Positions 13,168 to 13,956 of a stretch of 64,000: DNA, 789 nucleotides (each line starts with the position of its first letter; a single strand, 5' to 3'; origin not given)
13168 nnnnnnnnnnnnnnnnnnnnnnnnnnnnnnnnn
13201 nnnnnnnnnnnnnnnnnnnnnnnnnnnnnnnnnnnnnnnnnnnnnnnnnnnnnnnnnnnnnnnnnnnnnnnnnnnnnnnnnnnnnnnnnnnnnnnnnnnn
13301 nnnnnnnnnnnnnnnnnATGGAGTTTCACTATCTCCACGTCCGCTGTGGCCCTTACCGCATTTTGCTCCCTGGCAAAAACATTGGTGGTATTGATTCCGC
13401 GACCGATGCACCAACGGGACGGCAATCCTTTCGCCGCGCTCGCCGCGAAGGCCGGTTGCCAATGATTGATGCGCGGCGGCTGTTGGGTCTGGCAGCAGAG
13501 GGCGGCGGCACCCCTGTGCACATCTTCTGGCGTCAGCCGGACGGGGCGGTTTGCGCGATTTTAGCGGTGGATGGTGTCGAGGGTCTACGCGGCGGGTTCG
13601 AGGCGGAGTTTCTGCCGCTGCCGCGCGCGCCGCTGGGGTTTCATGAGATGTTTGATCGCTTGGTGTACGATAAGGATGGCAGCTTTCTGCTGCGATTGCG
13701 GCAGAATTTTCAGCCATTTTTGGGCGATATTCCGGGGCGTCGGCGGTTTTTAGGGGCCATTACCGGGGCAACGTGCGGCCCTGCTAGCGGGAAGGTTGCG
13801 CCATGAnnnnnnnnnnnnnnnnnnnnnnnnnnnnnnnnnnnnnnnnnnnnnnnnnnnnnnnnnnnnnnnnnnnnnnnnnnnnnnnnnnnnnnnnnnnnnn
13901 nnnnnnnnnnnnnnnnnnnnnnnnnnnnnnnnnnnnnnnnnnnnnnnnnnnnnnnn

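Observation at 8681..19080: Complete chemosensory (Che-like) cluster whose dedicated response regulator is a class III nucleotide cyclase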

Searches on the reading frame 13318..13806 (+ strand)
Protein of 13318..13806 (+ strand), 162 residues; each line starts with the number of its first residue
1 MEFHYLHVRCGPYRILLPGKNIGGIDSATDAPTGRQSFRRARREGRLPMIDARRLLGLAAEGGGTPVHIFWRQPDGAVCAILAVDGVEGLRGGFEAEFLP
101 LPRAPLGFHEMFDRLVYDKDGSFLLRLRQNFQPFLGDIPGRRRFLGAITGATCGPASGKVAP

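Call 4: search_protein_families(library=pfam, proteins=[window:13318-13806:+], max_evalue=0.01)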
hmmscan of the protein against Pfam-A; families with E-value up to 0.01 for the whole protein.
window:13318-13806:+ (162 aa): 0 families

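Call 25: find_homologous_proteins(query=window:13318-13806:+, max_evalue=0.001)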
Query window:13318-13806:+ (162 aa): 19 proteins with E <= 0.001 among 240 candidates.
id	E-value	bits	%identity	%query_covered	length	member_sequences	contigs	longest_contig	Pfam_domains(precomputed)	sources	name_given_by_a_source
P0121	2.9e-105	367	100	100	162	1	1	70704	-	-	-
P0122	1.7e-88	313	86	100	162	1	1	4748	-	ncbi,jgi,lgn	-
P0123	6.9e-74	265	76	96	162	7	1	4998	-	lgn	-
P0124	3.6e-56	208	65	96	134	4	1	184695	-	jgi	-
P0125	5.2e-48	181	79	65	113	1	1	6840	-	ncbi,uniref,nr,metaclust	ncbi:hypothetical protein VZ95_08875 [Elstera litoralis]|uniref:Uncharacterized protein n=1 Tax=Elst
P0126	2.1e-47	179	59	94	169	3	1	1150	-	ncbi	-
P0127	2.7e-45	172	57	93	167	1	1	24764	-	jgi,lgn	jgi:hypothetical protein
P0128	4.1e-45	172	58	94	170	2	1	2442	-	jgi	jgi:hypothetical protein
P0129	7.4e-45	171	56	94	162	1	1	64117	-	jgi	jgi:hypothetical protein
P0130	8.5e-45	171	56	94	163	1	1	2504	-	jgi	jgi:hypothetical protein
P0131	8.4e-44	167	56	93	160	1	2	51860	-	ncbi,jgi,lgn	jgi:hypothetical protein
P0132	2.1e-42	163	55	94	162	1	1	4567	-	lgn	-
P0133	3.6e-41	159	54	94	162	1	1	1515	-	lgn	-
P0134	2.0e-40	156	54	94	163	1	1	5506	-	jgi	jgi:hypothetical protein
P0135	4.0e-40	155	55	93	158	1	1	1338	-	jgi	jgi:hypothetical protein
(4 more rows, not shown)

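Call 32: search_solved_structures(query=A2, max_evalue=10, show_alignments=2)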
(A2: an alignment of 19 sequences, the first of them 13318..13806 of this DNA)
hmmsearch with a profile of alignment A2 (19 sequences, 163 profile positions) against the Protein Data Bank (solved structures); distinct sequences matched with E-value up to 10: 1.
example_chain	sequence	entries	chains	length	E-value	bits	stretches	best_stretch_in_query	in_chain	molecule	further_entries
2qdl_A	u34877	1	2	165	0.073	16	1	41-122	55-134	Chemotaxis signal transduction protein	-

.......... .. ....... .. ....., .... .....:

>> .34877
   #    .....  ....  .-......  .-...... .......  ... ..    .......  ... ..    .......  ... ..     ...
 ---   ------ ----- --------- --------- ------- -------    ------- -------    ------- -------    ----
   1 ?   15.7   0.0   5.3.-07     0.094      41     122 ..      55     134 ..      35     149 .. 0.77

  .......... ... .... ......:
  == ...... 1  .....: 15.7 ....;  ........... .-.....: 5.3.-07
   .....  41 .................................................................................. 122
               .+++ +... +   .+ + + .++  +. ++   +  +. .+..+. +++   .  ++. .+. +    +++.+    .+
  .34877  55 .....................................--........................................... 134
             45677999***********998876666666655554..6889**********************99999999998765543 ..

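Call 41: predict_structure(alignment_id=A3)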
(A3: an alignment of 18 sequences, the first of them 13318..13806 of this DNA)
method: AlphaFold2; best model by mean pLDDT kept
length: 162 residues; sequences in the alignment: 18
mean_pLDDT: 79.9   pTM: 0.77
mean pLDDT of the five models: 79.9, 72.5, 60.7, 57.6, 39.9
residues with pLDDT >= 90: 39; 70-90: 91; 50-70: 26; < 50: 6
segments of 3 or more residues with pLDDT < 50: 157-162
pLDDT, mean of each block of 10 residues (from residue 1): 84 91 82 68 85 86 79 86 89 70 78 85 87 76 86 57 33
secondary structure, 60 per line:
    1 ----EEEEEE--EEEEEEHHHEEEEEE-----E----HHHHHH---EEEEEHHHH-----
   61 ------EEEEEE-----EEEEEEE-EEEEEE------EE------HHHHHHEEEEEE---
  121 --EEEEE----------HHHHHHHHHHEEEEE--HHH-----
elements in order: E5-10 E13-18 E22-27 H38-43 E47-51 H52-55 E67-72 E78-84 E86-91 H106-111 E112-117 E123-127 H138-147 E148-152

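Call 44: fold_search(model_id=the predicted structure, library=pdb)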
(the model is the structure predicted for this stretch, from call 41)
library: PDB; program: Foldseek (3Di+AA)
matches with E <= 10: 281; with E <= 0.001: 16
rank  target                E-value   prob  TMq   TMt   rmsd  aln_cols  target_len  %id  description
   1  2qdl_B                1.5e-05  1.00  0.60  0.66   4.7       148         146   15  Crystal structure of scaffolding protein TtCheW from Thermoanaerobacter tengcongensis (released 2007-09-04)
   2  6s1k_A                1.6e-05  1.00  0.58  0.26   3.7       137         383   15  E. coli Core Signaling Unit, carrying QQQQ receptor mutation (released 2020-01-22)
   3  2ch4_A                3.9e-05  1.00  0.60  0.32   2.9       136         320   16  Complex between Bacterial Chemotaxis histidine kinase CheA domains P4 and P5 and receptor-adaptor protein CheW (released 2006-04-18)
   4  3ja6_C                4.9e-05  1.00  0.55  0.25   4.6       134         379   19  Cryo-electron Tomography and All-atom Molecular Dynamics Simulations Reveal a Novel Kinase Conformational Switch in Ba (released 2015-12-09)
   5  3ur1_A                5.2e-05  1.00  0.58  0.37   4.0       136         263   18  The structure of a ternary complex between CheA domains P4 and P5 with CheW and with a truncated fragment of TM14, a c (released 2012-03-07)
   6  4jpb_A                6.3e-05  1.00  0.57  0.69   3.5       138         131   16  The structure of a ternary complex between CheA domains P4 and P5 with CheW and with an unzipped fragment of TM14, a c (released 2013-08-28)
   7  9a72_B                6.3e-05  1.00  0.57  0.59   4.9       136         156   15  Integrative model of YFMS-CHEW by crosslinking MS and deep learning (released 2024-09-18)
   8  1b3q_A                1.1e-04  1.00  0.55  0.26   3.6       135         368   16  CRYSTAL STRUCTURE OF CHEA-289, A SIGNAL TRANSDUCING HISTIDINE KINASE (released 1999-12-15)
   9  1b3q_B                1.2e-04  1.00  0.52  0.24   4.7       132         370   16  CRYSTAL STRUCTURE OF CHEA-289, A SIGNAL TRANSDUCING HISTIDINE KINASE (released 1999-12-15)
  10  8c5v_A                1.2e-04  1.00  0.58  0.26   5.2       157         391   13  Chemotaxis core signalling unit from E protein lysed E. coli cells (released 2023-09-13)
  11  8c5v_E                1.7e-04  1.00  0.59  0.65   4.7       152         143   14  Chemotaxis core signalling unit from E protein lysed E. coli cells (released 2023-09-13)
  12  6s1k_C                2.1e-04  1.00  0.56  0.61   3.8       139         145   14  E. coli Core Signaling Unit, carrying QQQQ receptor mutation (released 2020-01-22)
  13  2ch4_B                2.7e-04  1.00  0.59  0.33   3.0       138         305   17  Complex between Bacterial Chemotaxis histidine kinase CheA domains P4 and P5 and receptor-adaptor protein CheW (released 2006-04-18)
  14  2qdl_A                3.4e-04  1.00  0.61  0.64   5.1       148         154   15  Crystal structure of scaffolding protein TtCheW from Thermoanaerobacter tengcongensis (released 2007-09-04)
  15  2ch4_Y                4.9e-04  1.00  0.54  0.62   4.4       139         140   19  Complex between Bacterial Chemotaxis histidine kinase CheA domains P4 and P5 and receptor-adaptor protein CheW (released 2006-04-18)
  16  2ch4_W                5.9e-04  1.00  0.56  0.64   5.1       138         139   20  Complex between Bacterial Chemotaxis histidine kinase CheA domains P4 and P5 and receptor-adaptor protein CheW (released 2006-04-18)
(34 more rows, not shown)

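Call 78: search_protein_representatives(alignment_id=A3)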
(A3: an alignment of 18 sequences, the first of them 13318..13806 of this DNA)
Query: 18 sequences, 162 profile positions. Proteins with E-value up to 0.001 (for the whole library): 105; up to 1e-10: 23; up to 1e-30: 5. The best 105 are listed.
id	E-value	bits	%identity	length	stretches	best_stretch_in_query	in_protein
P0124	1.4e-56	207.0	-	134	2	63-160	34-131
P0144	1.2e-50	187.7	-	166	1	2-158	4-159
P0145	6.4e-49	182.1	-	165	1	1-157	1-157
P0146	1.2e-40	155.2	-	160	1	1-156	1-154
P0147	8.2e-34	132.9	-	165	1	2-159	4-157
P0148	3.2e-26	108.3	-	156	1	4-153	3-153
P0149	1.1e-23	100.0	-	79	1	84-160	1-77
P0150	4.7e-22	94.7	-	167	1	4-152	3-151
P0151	2.6e-21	92.3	-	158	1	5-150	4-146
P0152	3.3e-20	88.7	-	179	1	4-158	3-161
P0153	1.0e-18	83.8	-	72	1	1-55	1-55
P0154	5.6e-17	78.2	-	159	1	5-155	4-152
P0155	6.8e-17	77.9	-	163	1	5-151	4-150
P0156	1.9e-15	73.2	-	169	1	4-132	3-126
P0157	8.9e-15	71.0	-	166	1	4-156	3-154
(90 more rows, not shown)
